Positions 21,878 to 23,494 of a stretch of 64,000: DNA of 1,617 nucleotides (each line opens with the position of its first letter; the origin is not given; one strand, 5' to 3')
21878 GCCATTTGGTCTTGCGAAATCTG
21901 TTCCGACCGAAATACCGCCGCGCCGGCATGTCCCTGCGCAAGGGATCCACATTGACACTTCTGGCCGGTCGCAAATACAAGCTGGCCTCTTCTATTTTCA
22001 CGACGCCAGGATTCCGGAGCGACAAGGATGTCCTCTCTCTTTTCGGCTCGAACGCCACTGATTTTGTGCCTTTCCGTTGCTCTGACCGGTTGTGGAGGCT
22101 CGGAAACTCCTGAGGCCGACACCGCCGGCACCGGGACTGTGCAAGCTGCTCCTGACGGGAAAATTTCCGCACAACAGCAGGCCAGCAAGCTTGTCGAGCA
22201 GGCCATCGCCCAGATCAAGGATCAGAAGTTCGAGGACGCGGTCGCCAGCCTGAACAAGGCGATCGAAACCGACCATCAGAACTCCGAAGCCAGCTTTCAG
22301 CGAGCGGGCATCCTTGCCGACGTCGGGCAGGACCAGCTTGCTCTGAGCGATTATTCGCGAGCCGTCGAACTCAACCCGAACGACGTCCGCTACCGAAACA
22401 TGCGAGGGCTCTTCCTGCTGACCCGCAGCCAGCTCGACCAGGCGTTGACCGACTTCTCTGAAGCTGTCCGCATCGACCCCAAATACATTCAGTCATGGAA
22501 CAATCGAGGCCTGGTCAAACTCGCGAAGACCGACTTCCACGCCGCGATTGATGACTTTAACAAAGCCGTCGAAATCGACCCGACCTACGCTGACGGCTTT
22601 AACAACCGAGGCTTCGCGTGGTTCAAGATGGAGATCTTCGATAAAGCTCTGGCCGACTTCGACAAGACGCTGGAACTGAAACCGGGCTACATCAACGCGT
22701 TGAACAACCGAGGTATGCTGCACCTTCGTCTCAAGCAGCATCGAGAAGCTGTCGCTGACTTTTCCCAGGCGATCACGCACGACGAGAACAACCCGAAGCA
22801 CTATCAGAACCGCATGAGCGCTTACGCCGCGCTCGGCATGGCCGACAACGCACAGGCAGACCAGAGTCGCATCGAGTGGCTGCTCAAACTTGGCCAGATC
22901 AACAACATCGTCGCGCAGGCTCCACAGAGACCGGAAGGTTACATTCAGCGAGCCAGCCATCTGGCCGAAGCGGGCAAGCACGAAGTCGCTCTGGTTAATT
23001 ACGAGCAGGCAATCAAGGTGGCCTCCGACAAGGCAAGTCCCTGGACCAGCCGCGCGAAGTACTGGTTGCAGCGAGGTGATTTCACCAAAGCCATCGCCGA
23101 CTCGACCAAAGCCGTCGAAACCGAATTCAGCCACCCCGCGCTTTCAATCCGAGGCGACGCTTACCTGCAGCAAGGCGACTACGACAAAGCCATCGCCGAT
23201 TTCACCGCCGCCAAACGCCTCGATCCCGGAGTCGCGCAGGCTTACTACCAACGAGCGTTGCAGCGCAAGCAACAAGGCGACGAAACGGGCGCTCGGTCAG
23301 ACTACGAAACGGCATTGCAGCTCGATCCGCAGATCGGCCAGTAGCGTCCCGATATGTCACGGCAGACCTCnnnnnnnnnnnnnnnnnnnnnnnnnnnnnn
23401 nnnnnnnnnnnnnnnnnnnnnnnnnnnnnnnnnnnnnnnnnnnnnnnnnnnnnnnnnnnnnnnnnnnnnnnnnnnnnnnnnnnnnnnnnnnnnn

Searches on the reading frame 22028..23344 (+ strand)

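Call 4: search_protein_families(library=pfam, proteins=[window:22028-23344:+], max_evalue=1)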
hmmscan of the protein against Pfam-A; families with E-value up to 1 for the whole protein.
window:22028-23344:+ (438 aa): 33 families (the best 25 are shown)
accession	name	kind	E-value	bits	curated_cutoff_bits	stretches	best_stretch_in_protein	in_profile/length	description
PF00515.34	TPR_1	-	5.7e-61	200.5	27.8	8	223-255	2-34/34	Tetratricopeptide repeat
PF07719.23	TPR_2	-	1.2e-53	175.3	27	8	371-401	3-33/34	Tetratricopeptide repeat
PF13414.12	TPR_11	-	1.1e-45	153.5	26.8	9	376-417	1-42/42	TPR repeat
PF13181.12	TPR_8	-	9.7e-35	116.2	25.7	4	374-400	6-32/34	Tetratricopeptide repeat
PF13431.12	TPR_17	-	1.8e-29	99.9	24.4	4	109-140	2-33/34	Tetratricopeptide repeat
PF13432.12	TPR_16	-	2.7e-29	101.7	32.7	6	375-435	3-63/65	Tetratricopeptide repeat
PF13371.12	TPR_9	-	1.7e-27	95.6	35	5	378-435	4-61/73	Tetratricopeptide repeat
PF13424.12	TPR_12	-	2e-19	70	30.1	6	202-252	24-75/77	Tetratricopeptide repeat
PF13428.12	TPR_14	-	2.9e-17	61.9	23.5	2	374-410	6-42/44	Tetratricopeptide repeat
PF14559.12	TPR_19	-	1.3e-13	51.5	25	3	347-411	2-65/68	Tetratricopeptide repeat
PF25575.1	TPR_BSK1_C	-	1.1e-07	32.2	42.2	1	349-410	55-118/118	Serine/threonine-protein kinase BSK1-like, TPR repeats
PF13174.12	TPR_6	-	6e-07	30.1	26.3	1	374-400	5-31/33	Tetratricopeptide repeat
PF01239.28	PPTA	-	9.7e-07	28.6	29.5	1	137-162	2-27/32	Protein prenyltransferase alpha subunit repeat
PF03704.23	BTAD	-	1.3e-05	26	22.1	2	222-275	62-115/146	Bacterial transcriptional activator domain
PF12895.13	ANAPC3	-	2.8e-05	24.7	27.2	1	325-390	5-77/82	Anaphase-promoting complex, cyclosome, subunit 3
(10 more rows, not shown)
